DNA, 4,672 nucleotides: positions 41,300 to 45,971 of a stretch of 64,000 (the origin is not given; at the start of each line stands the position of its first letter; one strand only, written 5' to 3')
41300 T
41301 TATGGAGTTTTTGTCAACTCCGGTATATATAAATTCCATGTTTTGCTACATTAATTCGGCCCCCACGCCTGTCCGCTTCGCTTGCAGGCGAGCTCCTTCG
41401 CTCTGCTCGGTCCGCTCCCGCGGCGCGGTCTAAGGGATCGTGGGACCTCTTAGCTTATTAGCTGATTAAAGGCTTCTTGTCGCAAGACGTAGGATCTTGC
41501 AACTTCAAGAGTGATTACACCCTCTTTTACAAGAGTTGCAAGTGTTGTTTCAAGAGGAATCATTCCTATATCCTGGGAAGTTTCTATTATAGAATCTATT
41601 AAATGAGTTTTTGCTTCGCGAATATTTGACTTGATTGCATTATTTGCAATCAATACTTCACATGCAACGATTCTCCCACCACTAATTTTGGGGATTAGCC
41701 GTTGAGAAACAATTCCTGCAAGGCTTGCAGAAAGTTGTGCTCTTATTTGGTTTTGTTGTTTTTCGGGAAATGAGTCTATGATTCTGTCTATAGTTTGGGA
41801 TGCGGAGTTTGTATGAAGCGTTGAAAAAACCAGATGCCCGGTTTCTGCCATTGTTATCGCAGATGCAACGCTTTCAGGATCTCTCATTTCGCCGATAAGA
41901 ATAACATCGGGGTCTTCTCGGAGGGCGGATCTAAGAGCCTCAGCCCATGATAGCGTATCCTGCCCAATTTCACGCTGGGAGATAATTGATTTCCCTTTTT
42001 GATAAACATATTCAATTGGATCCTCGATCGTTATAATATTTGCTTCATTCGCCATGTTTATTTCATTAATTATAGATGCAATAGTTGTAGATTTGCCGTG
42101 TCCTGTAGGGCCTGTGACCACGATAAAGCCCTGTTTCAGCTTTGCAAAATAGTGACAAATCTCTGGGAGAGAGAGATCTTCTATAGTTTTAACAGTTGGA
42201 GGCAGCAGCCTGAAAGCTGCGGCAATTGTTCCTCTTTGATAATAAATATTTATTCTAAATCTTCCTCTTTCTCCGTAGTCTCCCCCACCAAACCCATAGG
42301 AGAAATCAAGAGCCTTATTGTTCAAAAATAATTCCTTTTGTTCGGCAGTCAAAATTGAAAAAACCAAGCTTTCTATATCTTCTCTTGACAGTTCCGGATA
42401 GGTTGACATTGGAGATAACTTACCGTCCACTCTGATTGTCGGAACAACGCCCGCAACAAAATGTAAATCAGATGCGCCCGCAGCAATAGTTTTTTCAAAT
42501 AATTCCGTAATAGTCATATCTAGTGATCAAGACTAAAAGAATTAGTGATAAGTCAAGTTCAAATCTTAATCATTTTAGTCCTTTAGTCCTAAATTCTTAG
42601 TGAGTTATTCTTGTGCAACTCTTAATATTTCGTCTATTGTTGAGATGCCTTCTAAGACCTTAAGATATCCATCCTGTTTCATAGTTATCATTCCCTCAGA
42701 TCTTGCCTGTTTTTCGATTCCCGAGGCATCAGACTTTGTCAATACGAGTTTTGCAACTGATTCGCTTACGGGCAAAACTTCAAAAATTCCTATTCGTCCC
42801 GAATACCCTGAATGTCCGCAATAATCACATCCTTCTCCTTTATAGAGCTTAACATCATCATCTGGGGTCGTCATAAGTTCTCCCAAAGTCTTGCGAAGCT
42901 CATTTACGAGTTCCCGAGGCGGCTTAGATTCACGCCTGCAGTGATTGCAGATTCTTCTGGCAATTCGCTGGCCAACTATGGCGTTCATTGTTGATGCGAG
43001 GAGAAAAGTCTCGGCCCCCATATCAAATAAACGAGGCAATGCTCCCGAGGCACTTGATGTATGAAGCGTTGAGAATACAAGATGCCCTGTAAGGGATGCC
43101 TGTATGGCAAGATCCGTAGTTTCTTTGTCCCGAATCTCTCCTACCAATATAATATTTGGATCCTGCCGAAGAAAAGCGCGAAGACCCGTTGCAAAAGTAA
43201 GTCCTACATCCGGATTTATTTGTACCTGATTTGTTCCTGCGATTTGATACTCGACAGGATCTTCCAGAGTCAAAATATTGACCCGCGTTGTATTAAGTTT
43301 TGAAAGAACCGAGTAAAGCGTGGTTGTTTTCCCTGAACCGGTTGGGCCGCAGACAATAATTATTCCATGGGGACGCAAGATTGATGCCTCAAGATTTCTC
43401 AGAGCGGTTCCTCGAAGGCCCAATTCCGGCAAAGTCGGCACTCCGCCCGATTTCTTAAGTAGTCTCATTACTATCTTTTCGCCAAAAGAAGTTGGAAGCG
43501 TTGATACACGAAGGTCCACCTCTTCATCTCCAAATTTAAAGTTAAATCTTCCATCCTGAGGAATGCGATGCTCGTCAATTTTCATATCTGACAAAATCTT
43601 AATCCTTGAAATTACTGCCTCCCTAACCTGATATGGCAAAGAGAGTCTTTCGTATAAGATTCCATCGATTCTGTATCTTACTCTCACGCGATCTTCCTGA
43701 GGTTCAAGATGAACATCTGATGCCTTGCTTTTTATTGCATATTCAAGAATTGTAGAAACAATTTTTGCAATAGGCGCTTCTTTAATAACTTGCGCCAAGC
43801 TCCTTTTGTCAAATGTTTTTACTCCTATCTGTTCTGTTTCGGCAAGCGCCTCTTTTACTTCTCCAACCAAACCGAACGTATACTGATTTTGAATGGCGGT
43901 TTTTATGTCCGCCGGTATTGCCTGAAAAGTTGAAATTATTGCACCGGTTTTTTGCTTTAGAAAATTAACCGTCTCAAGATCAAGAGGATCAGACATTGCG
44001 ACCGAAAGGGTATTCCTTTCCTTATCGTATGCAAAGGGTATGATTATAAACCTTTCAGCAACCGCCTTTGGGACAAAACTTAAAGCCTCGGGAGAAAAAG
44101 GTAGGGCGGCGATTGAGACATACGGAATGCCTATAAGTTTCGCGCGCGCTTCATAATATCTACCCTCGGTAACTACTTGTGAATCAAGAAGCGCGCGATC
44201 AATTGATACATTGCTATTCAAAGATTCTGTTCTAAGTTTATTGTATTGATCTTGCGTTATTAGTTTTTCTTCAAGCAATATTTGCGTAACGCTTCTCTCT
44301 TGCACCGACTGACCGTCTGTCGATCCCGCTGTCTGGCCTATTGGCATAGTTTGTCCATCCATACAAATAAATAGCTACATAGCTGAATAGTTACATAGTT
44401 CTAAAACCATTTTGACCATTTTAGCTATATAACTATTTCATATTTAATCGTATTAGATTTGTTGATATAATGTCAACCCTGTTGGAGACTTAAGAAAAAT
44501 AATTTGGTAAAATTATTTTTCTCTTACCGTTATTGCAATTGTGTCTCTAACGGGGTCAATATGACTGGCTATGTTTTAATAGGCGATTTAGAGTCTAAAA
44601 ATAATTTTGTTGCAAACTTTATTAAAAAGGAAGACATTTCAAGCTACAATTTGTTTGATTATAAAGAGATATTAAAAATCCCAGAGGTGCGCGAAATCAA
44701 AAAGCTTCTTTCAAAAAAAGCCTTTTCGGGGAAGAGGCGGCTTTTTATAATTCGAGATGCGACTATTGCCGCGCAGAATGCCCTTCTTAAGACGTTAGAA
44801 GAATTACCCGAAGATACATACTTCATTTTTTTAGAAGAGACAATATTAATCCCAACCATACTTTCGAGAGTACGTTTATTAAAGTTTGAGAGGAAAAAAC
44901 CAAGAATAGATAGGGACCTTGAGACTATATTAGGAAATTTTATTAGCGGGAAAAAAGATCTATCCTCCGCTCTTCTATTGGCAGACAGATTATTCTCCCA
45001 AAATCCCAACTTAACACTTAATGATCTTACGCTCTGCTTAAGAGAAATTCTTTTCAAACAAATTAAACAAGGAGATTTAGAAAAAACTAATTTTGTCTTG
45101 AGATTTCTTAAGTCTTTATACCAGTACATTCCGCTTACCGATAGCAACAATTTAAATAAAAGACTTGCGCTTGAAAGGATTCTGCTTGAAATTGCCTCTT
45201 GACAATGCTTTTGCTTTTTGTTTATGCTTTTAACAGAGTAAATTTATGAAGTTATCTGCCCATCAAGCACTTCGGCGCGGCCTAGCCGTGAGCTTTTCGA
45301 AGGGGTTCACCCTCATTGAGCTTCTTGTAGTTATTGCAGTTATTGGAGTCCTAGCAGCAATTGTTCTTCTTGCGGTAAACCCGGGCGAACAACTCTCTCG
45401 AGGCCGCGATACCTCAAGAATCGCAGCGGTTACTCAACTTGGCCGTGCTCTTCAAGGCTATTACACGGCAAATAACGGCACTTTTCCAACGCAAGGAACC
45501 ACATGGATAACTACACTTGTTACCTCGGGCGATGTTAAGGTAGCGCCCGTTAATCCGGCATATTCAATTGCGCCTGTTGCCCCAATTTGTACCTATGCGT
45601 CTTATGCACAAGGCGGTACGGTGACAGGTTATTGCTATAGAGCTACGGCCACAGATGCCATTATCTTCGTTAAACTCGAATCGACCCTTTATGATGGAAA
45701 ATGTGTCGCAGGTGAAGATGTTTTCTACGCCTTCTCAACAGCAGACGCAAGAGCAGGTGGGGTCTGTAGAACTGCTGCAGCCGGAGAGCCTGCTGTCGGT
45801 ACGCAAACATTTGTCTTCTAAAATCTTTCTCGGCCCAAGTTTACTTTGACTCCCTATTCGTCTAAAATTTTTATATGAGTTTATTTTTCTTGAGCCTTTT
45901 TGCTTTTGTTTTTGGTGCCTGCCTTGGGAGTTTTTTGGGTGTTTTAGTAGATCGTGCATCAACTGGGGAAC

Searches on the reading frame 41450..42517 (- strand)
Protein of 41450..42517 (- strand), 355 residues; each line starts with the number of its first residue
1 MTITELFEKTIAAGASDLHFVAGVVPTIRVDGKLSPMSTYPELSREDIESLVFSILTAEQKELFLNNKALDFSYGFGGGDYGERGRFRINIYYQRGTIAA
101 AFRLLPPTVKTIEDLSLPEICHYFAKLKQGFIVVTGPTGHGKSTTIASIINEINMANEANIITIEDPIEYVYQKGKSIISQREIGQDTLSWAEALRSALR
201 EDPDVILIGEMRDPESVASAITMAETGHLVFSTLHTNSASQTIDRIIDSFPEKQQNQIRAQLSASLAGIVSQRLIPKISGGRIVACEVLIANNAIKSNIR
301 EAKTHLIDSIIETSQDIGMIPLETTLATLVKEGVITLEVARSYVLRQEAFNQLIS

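Call 27: search_protein_families(library=pfam, proteins=[window:41450-42517:-], max_evalue=0.001)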
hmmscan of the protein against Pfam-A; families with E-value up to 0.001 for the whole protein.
window:41450-42517:- (355 aa): 3 families
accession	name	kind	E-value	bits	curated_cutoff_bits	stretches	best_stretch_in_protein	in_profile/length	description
PF00437.27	T2SSE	-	3.3e-45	154.8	24.9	1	125-279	138-282/370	Type II/IV secretion system protein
PF13401.12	AAA_22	-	0.00041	21.1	27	1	128-165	4-33/130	AAA domain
PF01935.23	DUF87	-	0.00046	20.8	23.2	1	134-252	28-103/220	Helicase HerA, central domain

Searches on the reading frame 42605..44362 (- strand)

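Call 27: search_protein_families(library=pfam, proteins=[window:42605-44362:-], max_evalue=0.001)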
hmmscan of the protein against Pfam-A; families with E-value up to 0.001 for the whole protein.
window:42605-44362:- (585 aa): 4 families
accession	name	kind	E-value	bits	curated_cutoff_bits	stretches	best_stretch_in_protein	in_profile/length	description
PF00437.27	T2SSE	-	1.3e-129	432.5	24.9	1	194-581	4-370/370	Type II/IV secretion system protein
PF05157.20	MshEN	-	2.2e-13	50.4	23.1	1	78-159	2-82/90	MshEN domain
PF13401.12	AAA_22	-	0.00019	22.2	27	1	332-366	5-39/130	AAA domain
PF20720.3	nSTAND3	-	0.00064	19.9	27.2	0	327-372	12-57/155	Novel STAND NTPase 3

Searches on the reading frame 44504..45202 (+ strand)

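Call 27: search_protein_families(library=pfam, proteins=[window:44504-45202:+], max_evalue=0.001)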
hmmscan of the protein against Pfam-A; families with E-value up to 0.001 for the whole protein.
window:44504-45202:+ (232 aa): 1 family
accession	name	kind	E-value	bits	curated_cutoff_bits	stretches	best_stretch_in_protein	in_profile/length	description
PF13177.12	DNA_pol3_delta2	-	3.7e-16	60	27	1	54-130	78-159/161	DNA polymerase III, delta subunit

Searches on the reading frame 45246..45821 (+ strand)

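Call 27: search_protein_families(library=pfam, proteins=[window:45246-45821:+], max_evalue=0.001)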
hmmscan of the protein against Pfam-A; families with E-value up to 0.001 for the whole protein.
window:45246-45821:+ (191 aa): 1 family
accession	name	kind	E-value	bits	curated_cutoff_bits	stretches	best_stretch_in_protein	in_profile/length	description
PF07963.17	N_methyl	-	8.3e-08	31.9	21.2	1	18-41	4-27/27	Prokaryotic N-terminal methylation motif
